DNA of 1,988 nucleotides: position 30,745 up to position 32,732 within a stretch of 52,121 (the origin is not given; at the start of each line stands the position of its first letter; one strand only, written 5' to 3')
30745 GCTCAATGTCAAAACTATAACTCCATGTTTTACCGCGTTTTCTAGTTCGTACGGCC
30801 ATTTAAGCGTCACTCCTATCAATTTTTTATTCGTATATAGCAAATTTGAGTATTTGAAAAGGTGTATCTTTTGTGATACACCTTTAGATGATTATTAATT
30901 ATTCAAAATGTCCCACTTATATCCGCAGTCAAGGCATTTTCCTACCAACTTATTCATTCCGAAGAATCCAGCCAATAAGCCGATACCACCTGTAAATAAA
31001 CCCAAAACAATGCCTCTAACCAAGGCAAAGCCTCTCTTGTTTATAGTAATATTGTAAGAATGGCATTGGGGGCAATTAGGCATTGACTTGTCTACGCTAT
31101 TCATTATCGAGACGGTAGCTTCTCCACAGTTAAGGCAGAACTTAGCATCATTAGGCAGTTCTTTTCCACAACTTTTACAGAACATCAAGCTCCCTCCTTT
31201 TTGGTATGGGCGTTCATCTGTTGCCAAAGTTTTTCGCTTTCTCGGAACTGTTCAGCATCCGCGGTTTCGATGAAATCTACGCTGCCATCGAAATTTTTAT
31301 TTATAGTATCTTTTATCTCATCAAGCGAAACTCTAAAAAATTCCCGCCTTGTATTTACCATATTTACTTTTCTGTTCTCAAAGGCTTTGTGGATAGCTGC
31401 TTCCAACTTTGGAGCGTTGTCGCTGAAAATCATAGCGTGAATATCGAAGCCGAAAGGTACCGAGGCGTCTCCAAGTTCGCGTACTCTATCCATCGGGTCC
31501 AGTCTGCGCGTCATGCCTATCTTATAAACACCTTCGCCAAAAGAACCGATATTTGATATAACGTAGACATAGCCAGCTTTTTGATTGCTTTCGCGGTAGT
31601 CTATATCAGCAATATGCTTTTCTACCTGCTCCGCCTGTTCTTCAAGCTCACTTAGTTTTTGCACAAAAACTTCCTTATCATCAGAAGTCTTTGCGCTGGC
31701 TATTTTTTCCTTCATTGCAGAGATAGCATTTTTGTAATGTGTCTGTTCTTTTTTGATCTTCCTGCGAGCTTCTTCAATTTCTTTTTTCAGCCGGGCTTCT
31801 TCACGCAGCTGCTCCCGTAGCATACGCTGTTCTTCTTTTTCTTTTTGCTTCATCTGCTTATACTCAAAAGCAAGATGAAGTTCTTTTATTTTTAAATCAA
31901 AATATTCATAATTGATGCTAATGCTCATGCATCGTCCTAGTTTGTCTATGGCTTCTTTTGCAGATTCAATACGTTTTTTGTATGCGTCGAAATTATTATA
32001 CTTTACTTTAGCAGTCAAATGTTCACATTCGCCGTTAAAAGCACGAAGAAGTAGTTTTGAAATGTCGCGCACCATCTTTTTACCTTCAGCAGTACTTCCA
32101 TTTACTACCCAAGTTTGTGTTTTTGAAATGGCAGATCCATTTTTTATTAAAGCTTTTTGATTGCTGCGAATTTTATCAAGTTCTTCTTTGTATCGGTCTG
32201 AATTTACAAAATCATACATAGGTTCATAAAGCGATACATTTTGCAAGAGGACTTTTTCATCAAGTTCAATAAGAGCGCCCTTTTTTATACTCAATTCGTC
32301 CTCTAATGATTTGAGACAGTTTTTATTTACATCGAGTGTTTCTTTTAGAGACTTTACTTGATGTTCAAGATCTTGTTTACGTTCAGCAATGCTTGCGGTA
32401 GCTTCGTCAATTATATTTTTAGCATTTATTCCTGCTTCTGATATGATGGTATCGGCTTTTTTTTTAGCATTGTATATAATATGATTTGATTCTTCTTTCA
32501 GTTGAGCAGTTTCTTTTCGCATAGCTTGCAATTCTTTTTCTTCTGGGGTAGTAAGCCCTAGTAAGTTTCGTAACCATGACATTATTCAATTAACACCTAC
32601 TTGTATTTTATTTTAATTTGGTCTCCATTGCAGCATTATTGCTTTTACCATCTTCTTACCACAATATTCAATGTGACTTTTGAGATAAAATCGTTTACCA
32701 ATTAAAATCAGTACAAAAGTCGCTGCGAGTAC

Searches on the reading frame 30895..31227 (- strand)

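Call 10: search_protein_families(library=pfam, proteins=[window:30895-31227:-], max_evalue=0.01)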
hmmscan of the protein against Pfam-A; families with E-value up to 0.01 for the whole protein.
window:30895-31227:- (110 aa): 7 families
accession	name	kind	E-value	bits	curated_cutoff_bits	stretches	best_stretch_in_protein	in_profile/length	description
PF12773.13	DZR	-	2.3e-07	31.3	27.3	1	17-58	1-33/45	Double zinc ribbon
PF13240.11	Zn_Ribbon_1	-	5.2e-07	29.7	25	1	16-35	1-20/23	zinc-ribbon domain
PF09723.15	Zn_ribbon_8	-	2.3e-05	24.7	34.4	1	31-57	8-34/41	Zinc ribbon domain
PF10571.15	UPF0547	-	0.00012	22.5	29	0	17-35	3-21/26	Uncharacterised protein family UPF0547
PF01155.25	HypA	-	0.00018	21.9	28.9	0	15-62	71-99/112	Hydrogenase/urease nickel incorporation, metallochaperone, hypA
PF04981.18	NMD3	-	0.0036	17.3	24.9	1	17-60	1-46/243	NMD3 family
PF17032.10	Zn_ribbon_15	-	0.0046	18.2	28.9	1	15-35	53-73/73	zinc-ribbon family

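Call 38: search_protein_families(library=padloc, proteins=[window:30895-31227:-], max_evalue=0.001)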
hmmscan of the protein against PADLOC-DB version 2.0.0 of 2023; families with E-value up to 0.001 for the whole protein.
window:30895-31227:- (110 aa): 0 families

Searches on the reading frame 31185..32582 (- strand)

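Call 10: search_protein_families(library=pfam, proteins=[window:31185-32582:-], max_evalue=0.01)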
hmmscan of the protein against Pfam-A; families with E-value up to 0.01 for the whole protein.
window:31185-32582:- (465 aa): 4 families
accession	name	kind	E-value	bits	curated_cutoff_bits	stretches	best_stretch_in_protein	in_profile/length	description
PF13250.11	DUF4041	-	8.2e-20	70.9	27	1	176-231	1-56/56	Domain of unknown function (DUF4041)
PF10544.15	T5orf172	-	1.1e-19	71.2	20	1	337-429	1-99/101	T5orf172 domain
PF13455.12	MUG113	-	3.7e-18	66.3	22.3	1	353-429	1-72/73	Meiotically up-regulated gene 113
PF05103.18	DivIVA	-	0.0019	18.6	28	1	26-77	70-120/131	DivIVA protein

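Call 38: search_protein_families(library=padloc, proteins=[window:31185-32582:-], max_evalue=0.001)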
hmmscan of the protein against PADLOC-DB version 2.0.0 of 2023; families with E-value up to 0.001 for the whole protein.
window:31185-32582:- (465 aa): 4 families
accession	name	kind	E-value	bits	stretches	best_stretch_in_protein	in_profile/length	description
PDLC03976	PD-Lambda-1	-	4.6e-156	518.5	1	15-461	37-481/491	-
PDLC03977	PD-Lambda-1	-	2.2e-146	486.6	1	21-461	33-480/496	-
PDLC05041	PDC-S57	-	1.6e-19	68.3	1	334-444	3-107/212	-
PDLC05042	PDC-S57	-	3.6e-09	34.6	1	334-431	5-103/245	-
